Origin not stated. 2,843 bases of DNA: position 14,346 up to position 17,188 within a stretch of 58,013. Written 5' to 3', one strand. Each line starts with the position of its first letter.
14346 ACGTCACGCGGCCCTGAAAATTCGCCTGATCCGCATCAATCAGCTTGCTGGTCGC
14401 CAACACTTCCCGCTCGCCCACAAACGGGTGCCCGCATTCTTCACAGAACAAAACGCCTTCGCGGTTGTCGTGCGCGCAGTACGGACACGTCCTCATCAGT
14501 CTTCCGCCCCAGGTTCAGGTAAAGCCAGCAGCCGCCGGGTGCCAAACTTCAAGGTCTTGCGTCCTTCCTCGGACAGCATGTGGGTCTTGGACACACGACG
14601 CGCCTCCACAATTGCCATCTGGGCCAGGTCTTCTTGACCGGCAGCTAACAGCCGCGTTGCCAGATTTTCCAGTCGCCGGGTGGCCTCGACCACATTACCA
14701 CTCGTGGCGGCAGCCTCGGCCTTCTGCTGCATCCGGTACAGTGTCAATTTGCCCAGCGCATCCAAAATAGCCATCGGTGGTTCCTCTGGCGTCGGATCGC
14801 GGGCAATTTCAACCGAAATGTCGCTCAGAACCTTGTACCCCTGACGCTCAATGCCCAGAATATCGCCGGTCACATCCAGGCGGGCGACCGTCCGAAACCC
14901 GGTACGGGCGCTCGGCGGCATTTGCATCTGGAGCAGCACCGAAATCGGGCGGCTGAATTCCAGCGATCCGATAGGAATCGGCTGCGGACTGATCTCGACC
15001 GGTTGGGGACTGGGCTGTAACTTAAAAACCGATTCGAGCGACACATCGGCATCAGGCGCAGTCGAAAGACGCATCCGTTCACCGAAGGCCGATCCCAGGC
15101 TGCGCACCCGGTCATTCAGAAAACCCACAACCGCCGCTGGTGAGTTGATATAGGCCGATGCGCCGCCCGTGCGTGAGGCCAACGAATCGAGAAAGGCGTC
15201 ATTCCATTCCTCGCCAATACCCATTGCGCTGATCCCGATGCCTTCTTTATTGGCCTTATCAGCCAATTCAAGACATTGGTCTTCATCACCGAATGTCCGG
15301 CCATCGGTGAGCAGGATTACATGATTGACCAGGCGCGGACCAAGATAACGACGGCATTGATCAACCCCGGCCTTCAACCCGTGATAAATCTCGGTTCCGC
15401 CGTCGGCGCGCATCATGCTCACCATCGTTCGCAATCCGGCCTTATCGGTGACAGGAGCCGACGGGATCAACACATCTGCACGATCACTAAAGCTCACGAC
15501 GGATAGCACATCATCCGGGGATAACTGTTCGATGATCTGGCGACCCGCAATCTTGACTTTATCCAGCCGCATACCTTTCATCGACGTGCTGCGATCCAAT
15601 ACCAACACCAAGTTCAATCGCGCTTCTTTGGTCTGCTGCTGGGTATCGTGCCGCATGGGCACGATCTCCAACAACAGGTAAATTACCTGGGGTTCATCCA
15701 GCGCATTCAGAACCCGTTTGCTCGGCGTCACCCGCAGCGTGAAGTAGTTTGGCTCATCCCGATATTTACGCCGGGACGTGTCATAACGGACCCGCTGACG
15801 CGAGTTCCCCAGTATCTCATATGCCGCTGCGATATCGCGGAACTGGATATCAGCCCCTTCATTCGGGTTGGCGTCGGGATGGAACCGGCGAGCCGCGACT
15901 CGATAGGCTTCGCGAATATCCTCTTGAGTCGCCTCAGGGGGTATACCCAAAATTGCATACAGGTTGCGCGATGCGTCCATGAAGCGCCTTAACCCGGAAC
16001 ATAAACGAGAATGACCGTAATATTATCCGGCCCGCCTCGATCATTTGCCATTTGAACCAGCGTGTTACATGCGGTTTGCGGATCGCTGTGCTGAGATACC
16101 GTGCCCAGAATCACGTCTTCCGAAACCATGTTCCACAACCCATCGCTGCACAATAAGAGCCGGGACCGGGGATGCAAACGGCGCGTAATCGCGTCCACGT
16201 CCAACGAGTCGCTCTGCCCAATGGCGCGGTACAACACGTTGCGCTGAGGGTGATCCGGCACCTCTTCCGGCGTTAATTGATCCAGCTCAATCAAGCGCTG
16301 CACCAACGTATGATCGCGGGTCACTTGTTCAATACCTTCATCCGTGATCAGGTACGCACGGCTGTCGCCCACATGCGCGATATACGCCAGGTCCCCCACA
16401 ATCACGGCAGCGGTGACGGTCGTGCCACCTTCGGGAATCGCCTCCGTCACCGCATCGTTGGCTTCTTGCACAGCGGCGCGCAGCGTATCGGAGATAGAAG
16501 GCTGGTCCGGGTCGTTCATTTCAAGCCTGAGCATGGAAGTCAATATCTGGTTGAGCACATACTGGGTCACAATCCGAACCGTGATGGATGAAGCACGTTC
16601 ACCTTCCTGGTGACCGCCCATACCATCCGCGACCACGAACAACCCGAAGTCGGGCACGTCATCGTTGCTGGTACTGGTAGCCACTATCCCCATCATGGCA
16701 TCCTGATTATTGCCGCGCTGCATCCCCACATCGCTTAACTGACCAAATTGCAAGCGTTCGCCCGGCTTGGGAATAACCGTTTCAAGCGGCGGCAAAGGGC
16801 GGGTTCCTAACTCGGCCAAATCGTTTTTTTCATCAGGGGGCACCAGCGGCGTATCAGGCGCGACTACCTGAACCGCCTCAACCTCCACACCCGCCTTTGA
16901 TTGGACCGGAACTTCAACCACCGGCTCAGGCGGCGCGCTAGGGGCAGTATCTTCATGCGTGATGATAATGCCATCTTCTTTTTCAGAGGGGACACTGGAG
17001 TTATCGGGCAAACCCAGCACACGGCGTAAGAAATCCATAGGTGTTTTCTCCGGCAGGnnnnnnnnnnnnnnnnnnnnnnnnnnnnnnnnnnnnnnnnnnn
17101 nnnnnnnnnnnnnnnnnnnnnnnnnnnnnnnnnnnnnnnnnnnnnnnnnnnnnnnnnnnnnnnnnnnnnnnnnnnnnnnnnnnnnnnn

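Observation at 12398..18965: Seven-gene operon joining a kinase/PP2C/vWA triad to FHA, a J domain, a kinase-less OmpR regulator and a CvnD/MglA-type GTPase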

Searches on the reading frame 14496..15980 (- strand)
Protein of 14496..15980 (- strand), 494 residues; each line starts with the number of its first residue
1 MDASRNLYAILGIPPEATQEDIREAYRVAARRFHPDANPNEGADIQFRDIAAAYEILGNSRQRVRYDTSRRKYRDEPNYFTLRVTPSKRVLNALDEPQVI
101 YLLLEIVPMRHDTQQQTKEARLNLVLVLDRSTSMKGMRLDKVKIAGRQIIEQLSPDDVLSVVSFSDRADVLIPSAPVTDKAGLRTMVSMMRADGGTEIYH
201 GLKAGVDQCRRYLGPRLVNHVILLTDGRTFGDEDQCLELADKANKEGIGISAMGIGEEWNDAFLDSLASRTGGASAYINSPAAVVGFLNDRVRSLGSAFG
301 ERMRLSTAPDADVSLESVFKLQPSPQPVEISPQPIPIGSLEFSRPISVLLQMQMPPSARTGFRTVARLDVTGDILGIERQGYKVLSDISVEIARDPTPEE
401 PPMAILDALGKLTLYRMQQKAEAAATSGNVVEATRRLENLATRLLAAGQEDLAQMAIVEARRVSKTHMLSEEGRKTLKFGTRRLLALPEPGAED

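Call 3: search_protein_families(library=pfam, proteins=[window:14496-15980:-], max_evalue=0.01)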
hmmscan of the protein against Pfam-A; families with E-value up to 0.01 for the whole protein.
window:14496-15980:- (494 aa): 4 families
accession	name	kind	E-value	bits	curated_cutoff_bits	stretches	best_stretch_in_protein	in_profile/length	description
PF00226.36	DnaJ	-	8.1e-19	67.9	27.8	1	6-67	1-63/63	DnaJ domain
PF00092.34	VWA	-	7e-17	62.6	23.8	1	123-277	1-160/174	von Willebrand factor type A domain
PF13768.12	VWA_3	-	1.3e-13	51.7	27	1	123-275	2-153/155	von Willebrand factor type A domain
PF13519.12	VWA_2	-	2.4e-11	44.7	27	1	124-227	1-106/107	von Willebrand factor type A domain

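Call 21: search_protein_families(library=ncbifam, proteins=[window:14496-15980:-], max_evalue=0.001)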
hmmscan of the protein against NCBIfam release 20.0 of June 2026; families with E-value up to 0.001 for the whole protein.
window:14496-15980:- (494 aa): 16 families
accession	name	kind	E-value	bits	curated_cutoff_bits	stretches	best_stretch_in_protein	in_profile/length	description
TIGR03788.1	marine_srt_targ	equivalog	1.1e-18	67.1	551.65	1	101-285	253-435/629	marine proteobacterial sortase target protein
TIGR02349.1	DnaJ_bact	equivalog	4.1e-17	62.6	377.2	1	8-73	3-69/354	molecular chaperone DnaJ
NF037946.1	terminal_TopJ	equivalog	4.4e-16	58.6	300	1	2-67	2-67/810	terminal organelle assembly protein TopJ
NF010871.0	PRK14278.1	equivalog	8.1e-15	54.6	502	1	4-67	2-65/378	molecular chaperone DnaJ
NF007618.0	PRK10266.1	equivalog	6.1e-14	52.2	403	1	6-83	5-81/306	curved DNA-binding protein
NF010892.0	PRK14299.1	equivalog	8.6e-14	51.4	392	1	3-68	2-67/291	chaperone protein DnaJ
NF010894.0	PRK14301.1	equivalog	1.9e-13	50.2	548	1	4-68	3-68/373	chaperone protein DnaJ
NF008035.0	PRK10767.1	subfamily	2.1e-13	50.1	338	1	4-68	3-68/374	molecular chaperone DnaJ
NF010874.0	PRK14281.1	equivalog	1.6e-12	47.3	619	1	5-68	3-67/397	chaperone protein DnaJ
TIGR03835.1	termin_org_DnaJ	equivalog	4e-12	45.4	512.25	1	5-67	2-64/871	terminal organelle assembly protein TopJ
NF010872.0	PRK14279.1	equivalog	6.4e-12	45.3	556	1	4-72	8-77/394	molecular chaperone DnaJ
NF010885.0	PRK14292.1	equivalog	2.8e-10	39.7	585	1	7-68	4-65/371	chaperone protein DnaJ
TIGR00868.1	hCaCC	subfamily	5.6e-09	34.3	900.85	1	124-289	307-471/863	calcium-activated chloride channel protein 1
NF050028.1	CldAdptActJ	equivalog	3.1e-08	34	150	1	6-65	3-68/93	cold adaptation protein ActJcold adaptation protein ActJ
NF010238.0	PRK13685.1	subfamily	7.7e-05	21.9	432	1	102-258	76-247/335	hypothetical protein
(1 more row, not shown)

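Call 22: search_protein_families(library=padloc, proteins=[window:14496-15980:-], max_evalue=0.001)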
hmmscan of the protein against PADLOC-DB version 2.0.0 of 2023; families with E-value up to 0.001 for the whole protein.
window:14496-15980:- (494 aa): 0 families

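Call 36: search_solved_structures(query=window:14496-15980:-, max_evalue=0.01)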
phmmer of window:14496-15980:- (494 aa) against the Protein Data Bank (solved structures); distinct sequences matched with E-value up to 0.01: 95 (the best 60 are shown).
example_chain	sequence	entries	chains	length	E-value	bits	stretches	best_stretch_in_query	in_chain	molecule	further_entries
2lo1_A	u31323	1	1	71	3.2e-14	56.1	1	6-68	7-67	DnaJ homolog subfamily A member 1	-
2m6y_A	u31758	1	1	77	6.5e-14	55.1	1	6-68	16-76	DnaJ homolog subfamily A member 1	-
8e2o_A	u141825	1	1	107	7.5e-14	54.8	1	6-69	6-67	Isoform 2 of DnaJ homolog subfamily A member 1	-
9dyv_A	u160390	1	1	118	3.4e-13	52.7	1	2-69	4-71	Chaperone protein DnaJ 2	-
4j7z_A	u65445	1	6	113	6.4e-13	51.8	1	3-69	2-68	Chaperone protein DnaJ 2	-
6psi_A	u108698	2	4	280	1.8e-12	50.3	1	2-69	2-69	Chaperone protein DnaJ 2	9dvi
7zhs_A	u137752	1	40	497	1.9e-12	50.2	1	4-68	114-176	Ubiquitin-like protein SMT3,DnaJ homolog subfamily A member 2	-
5vso_A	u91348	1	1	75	2.2e-12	50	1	6-67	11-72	Yeast dnaJ protein 1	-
4j80_A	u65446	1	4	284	3.4e-12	49.4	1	2-69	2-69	Chaperone protein DnaJ 2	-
2ctr_A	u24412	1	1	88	6.7e-12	48.4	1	4-69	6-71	DnaJ homolog subfamily B member 9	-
2cug_A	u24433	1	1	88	8.8e-12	48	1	7-67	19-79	mKIAA0962 protein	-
2dmx_A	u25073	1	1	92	1.1e-11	47.7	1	5-68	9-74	DnaJ homolog subfamily B member 8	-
8s05_A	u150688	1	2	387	1.4e-11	47.4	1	122-290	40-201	Conserved protein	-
2och_A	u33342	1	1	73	1.6e-11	47.2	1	6-68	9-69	Hypothetical protein dnj-12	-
3lz8_A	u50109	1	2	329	3.4e-11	46.1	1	5-85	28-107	Putative chaperone DnaJ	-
4fx5_A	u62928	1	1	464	4.4e-06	29.3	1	125-309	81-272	von Willebrand factor type A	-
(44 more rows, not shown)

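Call 40: find_homologous_proteins(query=window:14496-15980:-, max_evalue=1e-10)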
Query window:14496-15980:- (494 aa): 1308 proteins with E <= 1e-10 among 8000 candidates; the best 120 are listed.
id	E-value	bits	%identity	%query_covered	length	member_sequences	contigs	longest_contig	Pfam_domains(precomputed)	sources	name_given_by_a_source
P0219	0.0e+0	1079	100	100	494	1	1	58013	PF13768.13,PF00226.37,PF00092.35,PF13519.13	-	-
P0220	9.2e-290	979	89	100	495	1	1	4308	PF13768.13,PF00226.37,PF00092.35,PF13519.13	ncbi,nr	ncbi:VWA domain-containing protein [candidate division KSB3 bacterium]|nr:VWA domain-containing prot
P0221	8.1e-275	930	84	99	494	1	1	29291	PF13768.13,PF00226.37,PF00092.35,PF13519.13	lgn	-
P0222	3.1e-263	892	80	100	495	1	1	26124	PF13768.13,PF00226.37,PF00092.35,PF13519.13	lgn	-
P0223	2.9e-262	889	81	100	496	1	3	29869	PF13768.13,PF00226.37,PF00092.35,PF13519.13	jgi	jgi:Ca-activated chloride channel family protein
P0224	1.0e-259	880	80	100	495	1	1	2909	PF13768.13,PF00226.37,PF00092.35,PF13519.13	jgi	jgi:Ca-activated chloride channel family protein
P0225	1.3e-259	880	81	100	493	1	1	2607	PF13768.13,PF00226.37,PF00092.35,PF13519.13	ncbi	-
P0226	2.2e-257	873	80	99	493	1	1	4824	PF13768.13,PF00226.37,PF00092.35,PF13519.13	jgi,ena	-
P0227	2.7e-257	872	80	100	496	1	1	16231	PF13768.13,PF00226.37,PF00092.35,PF13519.13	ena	-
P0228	1.7e-254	863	78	100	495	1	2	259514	PF13768.13,PF00226.37,PF00092.35,PF13519.13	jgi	jgi:Ca-activated chloride channel family protein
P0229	2.9e-254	862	79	99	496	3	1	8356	PF13768.13,PF00226.37,PF00092.35,PF13519.13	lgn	-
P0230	3.9e-254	862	79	99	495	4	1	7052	PF13768.13,PF00226.37,PF00092.35,PF13519.13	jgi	jgi:Ca-activated chloride channel family protein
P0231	5.4e-253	858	77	100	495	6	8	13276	PF13768.13,PF00226.37,PF00092.35,PF13519.13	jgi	jgi:Ca-activated chloride channel family protein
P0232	3.8e-252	855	78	100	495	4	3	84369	PF13768.13,PF00226.37,PF00092.35,PF13519.13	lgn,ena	-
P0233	1.2e-251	854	77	100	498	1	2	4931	PF13768.13,PF00226.37,PF00092.35,PF13519.13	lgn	-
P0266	2.8e-236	803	73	100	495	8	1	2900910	PF13768.13,PF00226.37,PF00092.35,PF13519.13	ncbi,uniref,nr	ncbi:VWA domain-containing protein [Aggregatilinea lenta]|uniref:VWA domain-containing protein n=1 T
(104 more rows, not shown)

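Call 41: find_encoding_contigs(protein=P0266, flank=10000, max_places=1)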
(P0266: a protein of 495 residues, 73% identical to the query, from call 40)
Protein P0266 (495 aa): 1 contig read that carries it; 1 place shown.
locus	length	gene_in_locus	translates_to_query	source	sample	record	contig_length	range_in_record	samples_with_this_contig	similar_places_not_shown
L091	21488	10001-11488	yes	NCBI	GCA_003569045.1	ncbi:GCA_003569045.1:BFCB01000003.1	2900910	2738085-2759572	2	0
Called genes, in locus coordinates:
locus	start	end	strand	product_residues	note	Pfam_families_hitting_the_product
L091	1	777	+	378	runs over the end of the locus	PF13439:Glyco_transf_4, PF13579:Glyco_trans_4_4, PF20706:GT4-conflict, PF00534:Glycos_transf_1, PF13692:Glyco_trans_1_4, PF13524:Glyco_trans_1_2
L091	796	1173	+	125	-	-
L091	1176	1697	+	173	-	PF03061:4HBT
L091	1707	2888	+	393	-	PF01078:Mg_chelatase (faint), PF07728:AAA_5 (faint), PF13401:AAA_22 (weak), PF17863:AAA_lid_2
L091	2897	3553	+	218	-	-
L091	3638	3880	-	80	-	PF00550:PP-binding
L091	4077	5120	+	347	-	PF01070:FMN_dh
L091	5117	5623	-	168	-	-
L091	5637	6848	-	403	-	PF04055:Radical_SAM, PF06969:HemN_C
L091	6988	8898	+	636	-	PF00069:Pkinase, PF07714:PK_Tyr_Ser-Thr, PF03109:ABC1, PF01011:PQQ (faint), PF13360:PQQ_2, PF13570:Beta-prop_ACSF4, PF13360:PQQ_2, PF13570:Beta-prop_ACSF4, +1 more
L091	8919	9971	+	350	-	PF00481:PP2C, PF13672:PP2C_2, PF07228:SpoIIE (weak)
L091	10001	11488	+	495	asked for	PF00226:DnaJ, PF00092:VWA, PF13519:VWA_2, PF13768:VWA_3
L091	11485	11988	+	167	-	PF13248:Zn_ribbon_3 (weak), PF00498:FHA, PF16697:Yop-YscD_cpl (weak)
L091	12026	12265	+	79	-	-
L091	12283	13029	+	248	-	PF00072:Response_reg, PF00486:Trans_reg_C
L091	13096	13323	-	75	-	-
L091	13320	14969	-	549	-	PF06418:CTP_synth_N, PF00117:GATase, PF07722:Peptidase_C26 (weak)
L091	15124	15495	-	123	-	PF03259:Robl_LC7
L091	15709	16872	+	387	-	PF00072:Response_reg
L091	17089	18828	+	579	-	PF01268:FTHFS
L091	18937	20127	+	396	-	-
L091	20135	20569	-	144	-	PF13279:4HBT_2, PF03061:4HBT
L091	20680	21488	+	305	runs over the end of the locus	PF01479:S4, PF00849:PseudoU_synth_2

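Call 65: predict_structure(alignment_id=A2)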
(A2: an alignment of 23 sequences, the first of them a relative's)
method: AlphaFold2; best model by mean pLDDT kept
length: 494 residues; sequences in the alignment: 23
mean_pLDDT: 86.8   pTM: 0.83
mean pLDDT of the five models: 86.8, 85.9, 84.2, 83.2, 81.7
residues with pLDDT >= 90: 250; 70-90: 202; 50-70: 32; < 50: 10
segments of 3 or more residues with pLDDT < 50: 112-115, 489-494
pLDDT, mean of each block of 10 residues (from residue 1): 86 93 96 94 94 96 93 84 93 90 92 58 94 87 88 93 92 94 93 88 97 92 80 90 94 76 86 81 80 88 95 93 82 92 91 92 95 88 93 88 85 80 80 85 78 85 81 70 57 35
secondary structure, 60 per line:
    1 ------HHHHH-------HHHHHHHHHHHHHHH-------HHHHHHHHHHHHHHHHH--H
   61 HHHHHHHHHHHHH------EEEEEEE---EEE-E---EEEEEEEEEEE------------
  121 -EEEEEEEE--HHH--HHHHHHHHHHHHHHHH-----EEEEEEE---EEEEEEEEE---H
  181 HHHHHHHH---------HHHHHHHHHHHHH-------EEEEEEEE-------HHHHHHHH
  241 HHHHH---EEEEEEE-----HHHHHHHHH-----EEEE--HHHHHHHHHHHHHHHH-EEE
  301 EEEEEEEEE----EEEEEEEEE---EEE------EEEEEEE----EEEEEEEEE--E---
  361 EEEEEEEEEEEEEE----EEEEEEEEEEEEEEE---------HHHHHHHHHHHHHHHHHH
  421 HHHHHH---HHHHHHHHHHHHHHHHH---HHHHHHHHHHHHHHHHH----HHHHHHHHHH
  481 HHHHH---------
elements in order: H7-11 H19-33 H41-57 H60-73 E80-86 E90-92 E98-108 E122-129 H137-152 E158-164 E168-176 H180-188 H198-210 E218-225 H233-245 E249-255 H261-269 E275-278 H281-296 E298-309 E314-322 E326-328 E335-341 E346-354 E361-374 E379-393 H403-426 H430-446 H450-466 H471-485

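Call 68: fold_search(model_id=the predicted structure, library=pdb)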
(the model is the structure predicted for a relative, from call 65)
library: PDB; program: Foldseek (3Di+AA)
matches with E <= 10: 1439; with E <= 0.001: 405
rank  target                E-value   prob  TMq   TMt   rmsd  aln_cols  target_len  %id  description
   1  4fx5                  4.7e-26  1.00  0.64  0.73   4.6       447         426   17  von Willebrand factor type A from Catenulispora acidiphila (released 2012-07-18)
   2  8s05_A                7.6e-25  1.00  0.60  0.75   4.5       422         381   18  ArnAB complex an archaeal ortholog of the Sec23/24 core motif (released 2025-10-29)
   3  8s05_B                5.7e-24  1.00  0.57  0.72   5.7       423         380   18  ArnAB complex an archaeal ortholog of the Sec23/24 core motif (released 2025-10-29)
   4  5a8j                  6.8e-20  1.00  0.51  0.65   6.7       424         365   15  Crystal structure of the ArnB paralog VWA2 from Sulfolobus acidocaldarius (released 2016-06-22)
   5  6fpy_A                1.5e-15  1.00  0.43  0.36  10.6       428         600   14  Inter-alpha-inhibitor heavy chain 1, wild type (released 2019-02-27)
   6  6fpy_B                1.7e-15  1.00  0.44  0.37  10.5       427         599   14  Inter-alpha-inhibitor heavy chain 1, wild type (released 2019-02-27)
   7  6fpz_A                3.5e-15  1.00  0.43  0.36  11.0       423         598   14  Inter-alpha-inhibitor heavy chain 1, D298A (released 2019-02-27)
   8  9rt4_C1               9.9e-14  1.00  0.35  0.59  12.7       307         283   18  NetF - ANTXR2 local refinement focused (released 2026-02-18)
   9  9rt2_C1               1.2e-13  1.00  0.34  0.57  12.8       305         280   18  NetF - ANTXR2 structure (C4) (released 2026-02-18)
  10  7w6b                  2.4e-13  1.00  0.34  0.23  10.4       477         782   13  Crystal Structure of PitA from pilus islet-2 of Streptococcus oralis (released 2022-06-01)
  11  6to1                  3.8e-13  1.00  0.30  0.27  17.6       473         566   11  Crystal structure of three N-terminal domains of the type V pili tip protein Mfa5 from Porphyromonas gingivalis (released 2020-12-02)
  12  6bxj                  1.1e-12  1.00  0.34  0.28  10.1       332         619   13  Structure of a single-chain beta3 integrin (released 2018-10-03)
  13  3eh2_B                1.8e-12  1.00  0.44  0.31   9.2       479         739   11  Crystal structure of the human COPII-coat protein Sec24c (released 2008-10-21)
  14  1pd0_A                2.5e-12  1.00  0.45  0.33   9.0       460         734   10  Crystal structure of the COPII coat subunit, Sec24, complexed with a peptide from the SNARE protein Sed5 (yeast syntax (released 2003-08-19)
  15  1m2v_A                2.6e-12  1.00  0.42  0.31   8.6       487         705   11  Crystal Structure of the yeast Sec23/24 heterodimer (released 2002-09-20)
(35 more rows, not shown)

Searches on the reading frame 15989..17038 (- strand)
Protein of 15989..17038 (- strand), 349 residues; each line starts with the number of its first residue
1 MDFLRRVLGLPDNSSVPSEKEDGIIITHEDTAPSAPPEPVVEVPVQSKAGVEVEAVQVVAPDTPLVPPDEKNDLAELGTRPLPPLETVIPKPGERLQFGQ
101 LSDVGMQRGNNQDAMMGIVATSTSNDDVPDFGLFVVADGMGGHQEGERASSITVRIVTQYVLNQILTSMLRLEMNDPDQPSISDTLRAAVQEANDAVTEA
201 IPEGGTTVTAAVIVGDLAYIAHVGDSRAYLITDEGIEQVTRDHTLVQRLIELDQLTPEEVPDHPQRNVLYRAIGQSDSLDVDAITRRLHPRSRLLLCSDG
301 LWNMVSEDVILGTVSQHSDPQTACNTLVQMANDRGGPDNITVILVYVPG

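Call 3: search_protein_families(library=pfam, proteins=[window:15989-17038:-], max_evalue=0.01)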
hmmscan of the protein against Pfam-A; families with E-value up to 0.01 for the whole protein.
window:15989-17038:- (349 aa): 3 families
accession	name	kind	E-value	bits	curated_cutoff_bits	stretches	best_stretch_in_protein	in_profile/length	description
PF00481.26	PP2C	-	1.2e-17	64.8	20.3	2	120-244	23-141/255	Protein phosphatase 2C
PF13672.11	PP2C_2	-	6.4e-15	55.7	24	1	111-307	12-181/209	Protein phosphatase 2C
PF07228.17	SpoIIE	-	0.00017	22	25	1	269-346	104-190/192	Stage II sporulation protein E (SpoIIE)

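Call 21: search_protein_families(library=ncbifam, proteins=[window:15989-17038:-], max_evalue=0.001)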
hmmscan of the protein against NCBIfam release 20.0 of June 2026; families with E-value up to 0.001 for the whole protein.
window:15989-17038:- (349 aa): 2 families
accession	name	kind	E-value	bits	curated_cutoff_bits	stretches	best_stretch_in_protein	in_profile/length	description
NF033484.1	Stp1_PP2C_phos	equivalog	7.4e-69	231.8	230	1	102-345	2-231/232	Stp1/IreP family PP2C-type Ser/Thr phosphatase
NF011149.0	PRK14559.1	equivalog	1.2e-31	110.1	374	1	100-346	376-630/642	serine/threonine phosphatase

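Call 22: search_protein_families(library=padloc, proteins=[window:15989-17038:-], max_evalue=0.001)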
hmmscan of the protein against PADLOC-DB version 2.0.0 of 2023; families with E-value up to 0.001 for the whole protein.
window:15989-17038:- (349 aa): 1 family
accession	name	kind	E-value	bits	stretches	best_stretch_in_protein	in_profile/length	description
PDLC04518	PDC-M21C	-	6.4e-15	53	1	101-308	8-193/243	-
